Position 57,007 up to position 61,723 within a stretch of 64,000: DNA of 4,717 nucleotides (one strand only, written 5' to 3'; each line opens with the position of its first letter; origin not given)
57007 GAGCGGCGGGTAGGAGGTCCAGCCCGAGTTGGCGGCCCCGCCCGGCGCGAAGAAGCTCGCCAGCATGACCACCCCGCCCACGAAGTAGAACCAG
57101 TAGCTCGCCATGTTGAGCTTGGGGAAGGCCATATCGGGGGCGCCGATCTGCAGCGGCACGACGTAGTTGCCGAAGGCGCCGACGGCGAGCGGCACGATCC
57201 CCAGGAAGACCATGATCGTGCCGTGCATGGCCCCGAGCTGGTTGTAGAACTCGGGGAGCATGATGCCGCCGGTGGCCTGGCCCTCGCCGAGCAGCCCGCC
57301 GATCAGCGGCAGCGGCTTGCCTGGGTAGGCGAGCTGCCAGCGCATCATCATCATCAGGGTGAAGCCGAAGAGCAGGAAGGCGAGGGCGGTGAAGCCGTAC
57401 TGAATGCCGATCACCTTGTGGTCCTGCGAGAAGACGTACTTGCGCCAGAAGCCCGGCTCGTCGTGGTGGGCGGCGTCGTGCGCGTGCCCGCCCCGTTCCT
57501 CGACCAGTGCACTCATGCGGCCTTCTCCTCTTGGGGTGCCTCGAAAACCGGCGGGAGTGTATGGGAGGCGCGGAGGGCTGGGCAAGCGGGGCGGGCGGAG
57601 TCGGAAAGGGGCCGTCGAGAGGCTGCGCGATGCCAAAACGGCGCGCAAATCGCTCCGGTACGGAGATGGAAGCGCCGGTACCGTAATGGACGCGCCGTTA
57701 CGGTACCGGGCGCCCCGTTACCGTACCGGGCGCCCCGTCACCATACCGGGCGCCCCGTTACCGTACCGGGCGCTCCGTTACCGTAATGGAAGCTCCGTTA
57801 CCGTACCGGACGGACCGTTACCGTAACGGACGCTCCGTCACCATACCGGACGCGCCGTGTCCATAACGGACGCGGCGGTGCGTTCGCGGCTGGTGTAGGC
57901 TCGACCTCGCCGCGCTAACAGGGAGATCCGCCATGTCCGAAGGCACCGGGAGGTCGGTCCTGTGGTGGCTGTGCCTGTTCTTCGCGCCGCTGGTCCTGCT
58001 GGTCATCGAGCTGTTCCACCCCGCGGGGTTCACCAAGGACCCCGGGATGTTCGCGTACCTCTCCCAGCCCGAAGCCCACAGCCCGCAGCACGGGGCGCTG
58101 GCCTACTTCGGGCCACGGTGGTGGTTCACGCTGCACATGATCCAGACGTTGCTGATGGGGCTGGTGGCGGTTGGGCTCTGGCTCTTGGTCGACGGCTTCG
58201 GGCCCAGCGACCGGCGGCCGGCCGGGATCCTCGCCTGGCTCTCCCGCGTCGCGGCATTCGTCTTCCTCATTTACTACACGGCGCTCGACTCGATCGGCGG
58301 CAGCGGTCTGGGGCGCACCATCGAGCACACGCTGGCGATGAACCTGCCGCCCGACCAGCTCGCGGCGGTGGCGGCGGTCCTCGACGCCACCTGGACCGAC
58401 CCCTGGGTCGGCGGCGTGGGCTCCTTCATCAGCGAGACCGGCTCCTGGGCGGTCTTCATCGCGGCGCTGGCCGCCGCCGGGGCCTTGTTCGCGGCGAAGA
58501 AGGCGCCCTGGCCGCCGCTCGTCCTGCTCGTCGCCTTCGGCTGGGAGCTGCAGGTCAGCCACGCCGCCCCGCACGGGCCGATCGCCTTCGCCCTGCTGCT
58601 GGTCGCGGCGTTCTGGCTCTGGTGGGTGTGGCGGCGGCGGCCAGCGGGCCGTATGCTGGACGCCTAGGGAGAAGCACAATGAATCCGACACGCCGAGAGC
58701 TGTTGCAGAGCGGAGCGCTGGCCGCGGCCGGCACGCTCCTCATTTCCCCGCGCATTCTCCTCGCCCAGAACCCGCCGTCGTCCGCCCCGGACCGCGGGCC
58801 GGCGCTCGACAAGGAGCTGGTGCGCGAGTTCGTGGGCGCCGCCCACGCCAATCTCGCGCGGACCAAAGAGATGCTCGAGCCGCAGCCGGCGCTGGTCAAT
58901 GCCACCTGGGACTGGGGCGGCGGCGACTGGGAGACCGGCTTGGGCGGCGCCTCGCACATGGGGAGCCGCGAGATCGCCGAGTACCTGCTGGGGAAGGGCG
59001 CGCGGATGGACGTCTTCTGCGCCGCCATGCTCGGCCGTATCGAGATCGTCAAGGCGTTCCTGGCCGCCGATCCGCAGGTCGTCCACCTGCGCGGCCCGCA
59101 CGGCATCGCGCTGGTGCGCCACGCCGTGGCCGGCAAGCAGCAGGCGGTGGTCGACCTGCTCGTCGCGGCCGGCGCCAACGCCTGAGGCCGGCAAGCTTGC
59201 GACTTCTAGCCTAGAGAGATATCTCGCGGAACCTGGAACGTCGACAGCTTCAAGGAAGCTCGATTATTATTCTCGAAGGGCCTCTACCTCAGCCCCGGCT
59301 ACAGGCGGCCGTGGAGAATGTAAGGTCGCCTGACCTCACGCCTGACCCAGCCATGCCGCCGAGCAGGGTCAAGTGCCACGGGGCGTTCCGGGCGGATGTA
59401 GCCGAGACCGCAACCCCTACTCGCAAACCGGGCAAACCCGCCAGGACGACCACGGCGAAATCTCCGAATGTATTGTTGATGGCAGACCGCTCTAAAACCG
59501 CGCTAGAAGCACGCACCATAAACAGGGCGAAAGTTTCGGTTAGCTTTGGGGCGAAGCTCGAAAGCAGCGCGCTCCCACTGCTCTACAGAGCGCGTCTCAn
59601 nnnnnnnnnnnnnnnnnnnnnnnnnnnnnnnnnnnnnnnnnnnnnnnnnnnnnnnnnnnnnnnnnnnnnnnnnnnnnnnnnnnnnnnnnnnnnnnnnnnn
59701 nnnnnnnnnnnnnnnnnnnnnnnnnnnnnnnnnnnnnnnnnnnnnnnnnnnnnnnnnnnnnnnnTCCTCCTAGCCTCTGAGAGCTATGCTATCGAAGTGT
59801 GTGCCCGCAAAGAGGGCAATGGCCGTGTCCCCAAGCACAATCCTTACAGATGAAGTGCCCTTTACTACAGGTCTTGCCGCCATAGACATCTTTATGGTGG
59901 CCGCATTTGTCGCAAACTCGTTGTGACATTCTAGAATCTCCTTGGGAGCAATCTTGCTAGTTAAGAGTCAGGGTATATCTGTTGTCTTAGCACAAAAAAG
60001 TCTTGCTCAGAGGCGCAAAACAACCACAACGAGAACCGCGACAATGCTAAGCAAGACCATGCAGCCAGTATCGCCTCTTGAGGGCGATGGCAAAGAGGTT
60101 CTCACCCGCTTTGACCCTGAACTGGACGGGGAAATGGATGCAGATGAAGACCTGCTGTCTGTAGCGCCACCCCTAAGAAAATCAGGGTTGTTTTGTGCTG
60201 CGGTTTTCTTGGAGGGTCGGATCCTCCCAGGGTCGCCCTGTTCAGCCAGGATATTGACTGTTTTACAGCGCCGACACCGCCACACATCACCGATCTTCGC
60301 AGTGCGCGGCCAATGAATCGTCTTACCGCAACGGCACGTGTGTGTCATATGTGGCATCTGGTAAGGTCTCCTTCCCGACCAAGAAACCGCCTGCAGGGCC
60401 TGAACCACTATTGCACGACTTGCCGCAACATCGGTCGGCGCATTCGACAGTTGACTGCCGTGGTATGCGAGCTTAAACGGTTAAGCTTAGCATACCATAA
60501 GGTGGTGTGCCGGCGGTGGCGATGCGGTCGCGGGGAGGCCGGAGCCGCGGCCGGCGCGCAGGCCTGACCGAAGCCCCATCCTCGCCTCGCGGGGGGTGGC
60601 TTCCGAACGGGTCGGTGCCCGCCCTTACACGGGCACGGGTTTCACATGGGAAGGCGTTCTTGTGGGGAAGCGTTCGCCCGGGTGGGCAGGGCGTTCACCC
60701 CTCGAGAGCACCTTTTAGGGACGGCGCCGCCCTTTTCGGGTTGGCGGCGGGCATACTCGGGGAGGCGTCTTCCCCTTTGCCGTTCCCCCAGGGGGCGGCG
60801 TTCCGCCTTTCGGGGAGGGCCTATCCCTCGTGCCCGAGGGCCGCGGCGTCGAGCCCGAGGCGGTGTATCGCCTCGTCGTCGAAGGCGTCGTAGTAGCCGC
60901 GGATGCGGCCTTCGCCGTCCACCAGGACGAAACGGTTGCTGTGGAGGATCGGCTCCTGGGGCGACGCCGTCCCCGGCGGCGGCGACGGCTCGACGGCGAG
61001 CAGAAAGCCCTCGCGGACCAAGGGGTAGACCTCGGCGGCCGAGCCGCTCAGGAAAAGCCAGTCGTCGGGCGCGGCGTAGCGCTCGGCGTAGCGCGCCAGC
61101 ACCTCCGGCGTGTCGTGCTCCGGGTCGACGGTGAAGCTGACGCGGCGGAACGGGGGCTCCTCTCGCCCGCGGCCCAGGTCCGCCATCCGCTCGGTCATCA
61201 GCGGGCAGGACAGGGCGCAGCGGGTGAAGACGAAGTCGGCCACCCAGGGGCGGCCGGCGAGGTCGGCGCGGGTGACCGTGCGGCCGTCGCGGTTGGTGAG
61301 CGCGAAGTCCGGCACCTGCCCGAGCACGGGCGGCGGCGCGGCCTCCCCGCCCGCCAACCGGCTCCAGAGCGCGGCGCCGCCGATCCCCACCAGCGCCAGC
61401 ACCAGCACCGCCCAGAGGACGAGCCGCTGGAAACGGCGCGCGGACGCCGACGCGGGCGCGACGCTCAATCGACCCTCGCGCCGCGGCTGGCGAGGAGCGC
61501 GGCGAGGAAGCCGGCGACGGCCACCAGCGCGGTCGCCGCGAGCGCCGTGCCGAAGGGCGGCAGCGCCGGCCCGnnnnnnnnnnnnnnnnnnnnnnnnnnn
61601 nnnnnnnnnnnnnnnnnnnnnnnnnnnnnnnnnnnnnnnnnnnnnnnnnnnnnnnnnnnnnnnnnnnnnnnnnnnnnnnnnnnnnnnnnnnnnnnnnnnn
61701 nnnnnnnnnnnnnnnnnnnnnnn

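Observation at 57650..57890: A third tandem 20-bp palindrome-bearing array sits in the divergent promoter region of the cytochrome c oxidase operon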

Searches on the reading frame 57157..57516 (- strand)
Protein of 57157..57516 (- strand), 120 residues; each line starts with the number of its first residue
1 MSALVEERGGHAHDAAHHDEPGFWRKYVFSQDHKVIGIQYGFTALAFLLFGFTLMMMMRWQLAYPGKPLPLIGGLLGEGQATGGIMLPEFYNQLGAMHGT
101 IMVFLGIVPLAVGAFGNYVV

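Call 27: find_related_loci(query=window:57157-57516:-, collection=metagenome_contigs, flank=4000)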
Query window:57157-57516:- (120 aa) in metagenome_contigs; peptide patterns used: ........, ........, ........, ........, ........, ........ (x = any residue, [..] = any of these).
600 stretches matched a pattern (row limit reached: there are more); 514 encode a relative of the query (tblastn E <= 1e-3); the best 80 are kept; 80 distinct loci.
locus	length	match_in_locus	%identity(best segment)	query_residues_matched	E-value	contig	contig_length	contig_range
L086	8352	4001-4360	79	1-120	3e-60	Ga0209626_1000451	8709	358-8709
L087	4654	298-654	74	1-120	4e-58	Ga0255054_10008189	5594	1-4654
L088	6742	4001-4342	78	3-120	5e-58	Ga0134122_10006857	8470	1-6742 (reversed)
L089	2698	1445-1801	73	1-120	3e-57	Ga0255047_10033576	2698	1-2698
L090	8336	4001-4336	77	6-120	4e-56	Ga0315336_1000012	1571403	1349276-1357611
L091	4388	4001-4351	76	3-120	6e-56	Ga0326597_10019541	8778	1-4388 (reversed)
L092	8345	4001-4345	75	5-120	5e-56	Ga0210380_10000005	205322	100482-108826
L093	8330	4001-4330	78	7-120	3e-56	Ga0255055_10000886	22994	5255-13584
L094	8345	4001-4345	81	3-120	1e-55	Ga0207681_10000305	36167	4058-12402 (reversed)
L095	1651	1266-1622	74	2-120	2e-57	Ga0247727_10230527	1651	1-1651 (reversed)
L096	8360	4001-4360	71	1-120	4e-55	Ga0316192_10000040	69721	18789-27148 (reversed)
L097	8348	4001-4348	73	4-120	9e-55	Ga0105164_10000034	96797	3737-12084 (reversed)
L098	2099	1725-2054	75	13-120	6e-55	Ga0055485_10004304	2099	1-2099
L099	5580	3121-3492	73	1-120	5e-54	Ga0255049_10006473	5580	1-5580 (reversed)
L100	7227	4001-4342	76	12-120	5e-54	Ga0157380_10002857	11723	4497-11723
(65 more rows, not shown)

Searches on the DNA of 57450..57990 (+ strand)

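Call 72: search_dna_similar(query=window:57655-57874:+, collection=plasmids, mode=distant, max_evalue=0.001, max_rows=10)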
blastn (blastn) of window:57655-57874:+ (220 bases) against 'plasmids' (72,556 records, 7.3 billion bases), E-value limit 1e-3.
No match.

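Call 78: search_rna_families(source=window, start=57450, end=57990, threshold=evalue, max_evalue=1)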
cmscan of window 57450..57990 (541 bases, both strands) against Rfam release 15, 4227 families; matches with E-value up to 1: 8.
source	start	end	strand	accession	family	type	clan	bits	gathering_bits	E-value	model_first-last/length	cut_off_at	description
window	57654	57830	-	RF04159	MIR1437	Gene; miRNA;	-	28.6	168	0.0074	1-192/192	no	MIR1437 microRNA precursor family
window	57655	57729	-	RF03819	mir-Ro6-3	Gene; miRNA;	-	27.1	79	0.034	1-72/72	no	mir-Ro6-3 microRNA precursor family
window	57650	57733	+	RF04159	MIR1437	Gene; miRNA;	-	25.2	168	0.042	1-192/192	no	MIR1437 microRNA precursor family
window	57655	57729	+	RF03819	mir-Ro6-3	Gene; miRNA;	-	24.6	79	0.13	1-72/72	no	mir-Ro6-3 microRNA precursor family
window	57659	57727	+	RF04226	mir-9186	Gene; miRNA;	-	24.3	73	0.024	1-80/80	no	mir-9186 microRNA precursor family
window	57654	57771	-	RF04119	MIR1858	Gene; miRNA;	-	22.4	137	0.2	1-197/197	no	MIR1858 microRNA precursor family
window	57669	57748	-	RF02770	Ysr224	Gene; sRNA;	-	20.2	70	0.046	1-107/107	no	Yersinia sRNA 224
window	57695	57792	+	RF03375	MIR1094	Gene; miRNA;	-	19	80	0.31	1-104/104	no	MIR1094 microRNA precursor family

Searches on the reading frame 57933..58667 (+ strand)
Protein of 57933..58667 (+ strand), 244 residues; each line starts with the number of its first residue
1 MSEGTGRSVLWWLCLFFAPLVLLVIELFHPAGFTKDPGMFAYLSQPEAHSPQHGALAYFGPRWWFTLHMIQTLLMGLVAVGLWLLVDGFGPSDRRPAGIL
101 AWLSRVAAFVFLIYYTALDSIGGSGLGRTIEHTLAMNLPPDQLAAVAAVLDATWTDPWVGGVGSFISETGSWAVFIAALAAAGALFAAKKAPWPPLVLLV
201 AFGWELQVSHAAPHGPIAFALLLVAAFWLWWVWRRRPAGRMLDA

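Call 8: search_protein_families(library=pfam, proteins=[window:57933-58667:+])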
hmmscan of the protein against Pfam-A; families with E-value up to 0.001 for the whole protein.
window:57933-58667:+ (244 aa): 0 families
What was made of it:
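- Checked: A 244-aa ORF at 57933-58667 (+) has no Pfam match (call 8).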

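Call 11: find_encoding_contigs(protein=window:57933-58667:+, flank=10000, max_places=6)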
Protein window:57933-58667:+ (244 aa): 1 contig read that carries it; 1 place shown.
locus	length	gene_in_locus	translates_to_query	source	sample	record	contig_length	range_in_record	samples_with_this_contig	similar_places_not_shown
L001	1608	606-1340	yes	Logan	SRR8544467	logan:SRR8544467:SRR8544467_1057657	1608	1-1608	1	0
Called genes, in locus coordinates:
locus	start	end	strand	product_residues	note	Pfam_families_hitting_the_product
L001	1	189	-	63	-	?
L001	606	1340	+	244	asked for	-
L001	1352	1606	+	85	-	?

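Call 16: find_homologous_proteins(query=window:57933-58667:+)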
Query window:57933-58667:+ (244 aa): 906 proteins with E <= 0.001 among 8000 candidates; the best 120 are listed.
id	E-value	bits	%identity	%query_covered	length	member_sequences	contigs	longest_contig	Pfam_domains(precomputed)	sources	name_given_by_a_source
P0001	6.8e-158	542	100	100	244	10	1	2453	-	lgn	-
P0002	9.1e-148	509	95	100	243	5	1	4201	-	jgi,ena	-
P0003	3.1e-138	478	89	100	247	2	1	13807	-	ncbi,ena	ncbi:MAG TPA: hypothetical protein VGC93_13565 [Thermoanaerobaculia bacterium]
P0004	3.1e-125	435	82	98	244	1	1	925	-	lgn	-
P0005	5.4e-118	411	79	98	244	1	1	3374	-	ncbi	ncbi:MAG: hypothetical protein ACRD2T_16940 [Thermoanaerobaculia bacterium]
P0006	8.0e-116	404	79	98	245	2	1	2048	-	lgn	-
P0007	5.8e-100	352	65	98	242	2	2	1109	-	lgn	-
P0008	1.4e-99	351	68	98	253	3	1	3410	-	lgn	-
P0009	5.6e-99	349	66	97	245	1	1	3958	-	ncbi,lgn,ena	ncbi:MAG TPA: hypothetical protein VF435_09460 [Pyrinomonadaceae bacterium]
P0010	6.3e-99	349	66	98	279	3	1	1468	-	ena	-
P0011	8.6e-99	348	71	95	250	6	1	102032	-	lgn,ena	-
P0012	3.3e-98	346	65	98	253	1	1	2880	-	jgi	jgi:hypothetical protein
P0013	6.6e-98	345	66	97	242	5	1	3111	-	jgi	jgi:hypothetical protein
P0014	8.9e-98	345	65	98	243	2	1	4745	-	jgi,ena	-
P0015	1.1e-97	345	66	98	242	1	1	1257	-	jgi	jgi:hypothetical protein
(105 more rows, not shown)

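Call 19: find_encoding_contigs(protein=P0002, flank=10000, max_places=4)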
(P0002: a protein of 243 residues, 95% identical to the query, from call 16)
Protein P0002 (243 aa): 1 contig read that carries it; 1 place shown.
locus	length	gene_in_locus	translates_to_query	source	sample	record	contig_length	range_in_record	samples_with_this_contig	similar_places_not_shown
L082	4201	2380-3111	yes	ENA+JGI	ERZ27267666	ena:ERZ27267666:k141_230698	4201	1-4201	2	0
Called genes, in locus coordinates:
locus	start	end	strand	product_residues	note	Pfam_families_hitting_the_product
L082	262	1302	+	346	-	PF00069:Pkinase, PF01636:APH (faint), PF07714:PK_Tyr_Ser-Thr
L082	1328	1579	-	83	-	PF03683:UPF0175, PF24001:DUF7317 (faint)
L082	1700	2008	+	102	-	PF04365:BrnT_toxin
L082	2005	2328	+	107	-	PF13744:HTH_37 (weak), PF13560:HTH_31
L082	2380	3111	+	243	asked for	-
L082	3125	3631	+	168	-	PF00023:Ank (faint)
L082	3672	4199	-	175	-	?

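Call 20: find_encoding_contigs(protein=P0003, flank=10000, max_places=4)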
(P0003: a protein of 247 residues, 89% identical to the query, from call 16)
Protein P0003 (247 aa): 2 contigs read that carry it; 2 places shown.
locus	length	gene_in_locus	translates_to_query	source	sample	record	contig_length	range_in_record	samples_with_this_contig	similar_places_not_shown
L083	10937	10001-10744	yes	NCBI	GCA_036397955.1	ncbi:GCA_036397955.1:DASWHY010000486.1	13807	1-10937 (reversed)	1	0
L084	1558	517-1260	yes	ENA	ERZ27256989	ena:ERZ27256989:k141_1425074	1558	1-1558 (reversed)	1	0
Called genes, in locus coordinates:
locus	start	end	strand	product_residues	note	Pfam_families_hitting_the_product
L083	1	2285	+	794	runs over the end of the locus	PF00593:TonB_dep_Rec_b-barrel, PF25183:OMP_b-brl_4 (faint)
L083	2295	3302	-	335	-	PF04773:FecR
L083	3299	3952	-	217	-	PF04542:Sigma70_r2, PF08281:Sigma70_r4_2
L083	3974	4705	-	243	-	-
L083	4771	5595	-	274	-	PF00116:COX2 (weak)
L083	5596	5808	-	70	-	-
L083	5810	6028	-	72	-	-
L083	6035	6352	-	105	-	PF03626:COX4_pro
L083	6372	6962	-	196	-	PF00510:COX3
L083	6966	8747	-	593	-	PF00115:COX1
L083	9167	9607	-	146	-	PF11848:DUF3368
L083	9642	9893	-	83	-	PF03683:UPF0175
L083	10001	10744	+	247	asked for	-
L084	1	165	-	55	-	?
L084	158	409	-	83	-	PF03683:UPF0175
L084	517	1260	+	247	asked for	-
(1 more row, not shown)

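Call 21: find_encoding_contigs(protein=P0005, flank=10000, max_places=4)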
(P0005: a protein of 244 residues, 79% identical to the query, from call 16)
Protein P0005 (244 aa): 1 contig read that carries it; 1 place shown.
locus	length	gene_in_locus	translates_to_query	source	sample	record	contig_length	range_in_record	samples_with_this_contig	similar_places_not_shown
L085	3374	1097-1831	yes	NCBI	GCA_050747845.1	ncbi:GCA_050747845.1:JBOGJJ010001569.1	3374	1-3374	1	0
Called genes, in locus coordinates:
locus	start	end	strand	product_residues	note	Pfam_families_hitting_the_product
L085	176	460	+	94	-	PF11848:DUF3368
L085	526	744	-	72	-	PF11848:DUF3368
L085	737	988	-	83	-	PF03683:UPF0175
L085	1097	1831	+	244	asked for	-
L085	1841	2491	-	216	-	PF02630:SCO1-SenC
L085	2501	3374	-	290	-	PF01040:UbiA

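Call 65: list_cluster_members(proteins=[P0001, P0121])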
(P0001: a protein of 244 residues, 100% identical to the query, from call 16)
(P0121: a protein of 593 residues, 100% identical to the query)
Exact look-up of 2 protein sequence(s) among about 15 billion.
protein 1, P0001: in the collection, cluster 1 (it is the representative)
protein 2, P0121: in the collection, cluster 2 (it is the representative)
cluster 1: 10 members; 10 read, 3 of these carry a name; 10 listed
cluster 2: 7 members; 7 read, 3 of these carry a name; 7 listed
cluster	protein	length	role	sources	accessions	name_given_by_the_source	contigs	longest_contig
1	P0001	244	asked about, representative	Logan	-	-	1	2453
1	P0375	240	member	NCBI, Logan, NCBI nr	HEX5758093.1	MAG TPA: hypothetical protein VF121_02765 [Thermoanaerobaculia bacterium] | hypothetical protein [Thermoanaerobaculia bacterium]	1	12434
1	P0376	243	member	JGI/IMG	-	hypothetical protein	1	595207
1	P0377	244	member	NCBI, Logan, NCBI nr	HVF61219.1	MAG TPA: hypothetical protein VNJ70_15535 [Thermoanaerobaculia bacterium] | hypothetical protein [Thermoanaerobaculia bacterium]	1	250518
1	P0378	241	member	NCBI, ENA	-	-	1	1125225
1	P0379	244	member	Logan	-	-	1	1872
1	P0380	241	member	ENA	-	-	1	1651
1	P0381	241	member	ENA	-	-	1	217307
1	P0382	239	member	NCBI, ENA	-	-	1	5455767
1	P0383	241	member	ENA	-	-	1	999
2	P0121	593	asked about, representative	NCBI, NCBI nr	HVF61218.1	MAG TPA: cbb3-type cytochrome c oxidase subunit I [Thermoanaerobaculia bacterium] | cbb3-type cytochrome c oxidase subunit I [Thermoanaerobaculia bacterium]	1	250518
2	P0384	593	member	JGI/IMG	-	cytochrome c oxidase subunit I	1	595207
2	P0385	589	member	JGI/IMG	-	cytochrome c oxidase subunit 1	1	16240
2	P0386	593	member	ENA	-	-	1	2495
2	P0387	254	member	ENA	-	-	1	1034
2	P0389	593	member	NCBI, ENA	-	-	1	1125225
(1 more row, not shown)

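Call 66: find_encoding_contigs(protein=P0384, flank=6000, max_places=2)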
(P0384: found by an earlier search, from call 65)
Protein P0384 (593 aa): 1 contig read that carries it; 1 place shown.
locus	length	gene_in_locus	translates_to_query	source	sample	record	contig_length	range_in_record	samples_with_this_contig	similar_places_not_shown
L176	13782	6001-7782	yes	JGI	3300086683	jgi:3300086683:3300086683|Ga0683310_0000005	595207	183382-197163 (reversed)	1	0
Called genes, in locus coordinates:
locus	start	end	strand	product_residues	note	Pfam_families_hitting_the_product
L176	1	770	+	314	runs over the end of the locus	PF02628:COX15-CtaA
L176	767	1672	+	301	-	PF01040:UbiA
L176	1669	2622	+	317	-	PF00005:ABC_tran, PF13304:AAA_21, PF13732:DrrA1-3_C (weak)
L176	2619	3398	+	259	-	PF01061:ABC2_membrane, PF12698:ABC2_membrane_3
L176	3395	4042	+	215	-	PF02630:SCO1-SenC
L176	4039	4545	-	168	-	PF00023:Ank (faint)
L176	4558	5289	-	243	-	-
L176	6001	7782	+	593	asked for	PF00115:COX1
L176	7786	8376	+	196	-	PF00510:COX3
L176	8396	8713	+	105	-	PF03626:COX4_pro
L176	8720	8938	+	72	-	-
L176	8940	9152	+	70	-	-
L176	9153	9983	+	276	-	PF00116:COX2 (weak)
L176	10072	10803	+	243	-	-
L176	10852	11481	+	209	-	PF04542:Sigma70_r2, PF08281:Sigma70_r4_2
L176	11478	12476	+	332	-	PF04773:FecR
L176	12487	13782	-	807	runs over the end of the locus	PF00593:TonB_dep_Rec_b-barrel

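Call 67: find_encoding_contigs(protein=P0389, flank=6000, max_places=2)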
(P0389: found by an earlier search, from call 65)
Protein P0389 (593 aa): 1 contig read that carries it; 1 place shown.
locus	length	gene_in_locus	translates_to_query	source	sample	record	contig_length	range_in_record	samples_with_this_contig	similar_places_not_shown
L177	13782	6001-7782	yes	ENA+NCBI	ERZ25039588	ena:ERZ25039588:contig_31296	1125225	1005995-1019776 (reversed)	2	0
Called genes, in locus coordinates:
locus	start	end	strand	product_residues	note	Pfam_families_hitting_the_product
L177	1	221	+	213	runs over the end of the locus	PF02630:SCO1-SenC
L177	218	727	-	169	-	PF00023:Ank (faint)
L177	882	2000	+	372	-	PF07730:HisKA_3, PF02518:HATPase_c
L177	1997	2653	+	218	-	PF00072:Response_reg, PF08281:Sigma70_r4_2 (weak), PF00196:GerE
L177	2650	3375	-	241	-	-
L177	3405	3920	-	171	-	PF02276:CytoC_RC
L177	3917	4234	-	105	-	PF13744:HTH_37 (weak), PF01381:HTH_3 (faint), PF13560:HTH_31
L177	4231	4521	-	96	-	PF04365:BrnT_toxin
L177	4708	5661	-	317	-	-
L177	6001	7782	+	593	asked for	PF00115:COX1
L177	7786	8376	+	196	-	PF00510:COX3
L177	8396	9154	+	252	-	PF03626:COX4_pro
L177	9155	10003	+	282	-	PF00116:COX2 (weak)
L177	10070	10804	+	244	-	-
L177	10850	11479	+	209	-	PF04542:Sigma70_r2, PF08281:Sigma70_r4_2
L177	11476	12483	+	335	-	PF04773:FecR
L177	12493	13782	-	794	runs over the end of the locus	PF00593:TonB_dep_Rec_b-barrel, PF25183:OMP_b-brl_4 (faint)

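Call 80: search_protein_families(library=pfam, proteins=[L177:4708-5661:-], max_evalue=0.01)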
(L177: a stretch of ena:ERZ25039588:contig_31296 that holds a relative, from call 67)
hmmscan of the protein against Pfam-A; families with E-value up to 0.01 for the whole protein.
L177:4708-5661:- (317 aa): 2 families
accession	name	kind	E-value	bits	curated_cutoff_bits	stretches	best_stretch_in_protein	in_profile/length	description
PF01934.22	HepT-like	-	0.0024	18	23.5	1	145-199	54-107/120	Ribonuclease HepT-like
PF13643.11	DUF4145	-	0.0094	16.4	23.1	0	117-201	11-87/88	Domain of unknown function (DUF4145)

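Call 81: search_protein_families(library=padloc, proteins=[L177:4708-5661:-], max_evalue=0.001)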
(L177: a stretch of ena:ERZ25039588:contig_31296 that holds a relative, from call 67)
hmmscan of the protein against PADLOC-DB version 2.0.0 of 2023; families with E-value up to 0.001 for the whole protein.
L177:4708-5661:- (317 aa): 0 families

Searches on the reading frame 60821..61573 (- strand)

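Call 8: search_protein_families(library=pfam, proteins=[window:60821-61573:-])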
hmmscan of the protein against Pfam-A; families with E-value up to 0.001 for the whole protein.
window:60821-61573:- (250 aa): 1 family
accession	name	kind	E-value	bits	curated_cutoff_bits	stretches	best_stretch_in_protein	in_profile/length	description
PF02630.20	SCO1-SenC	-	7.5e-25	87.9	22.8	1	88-223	2-133/134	SCO1/SenC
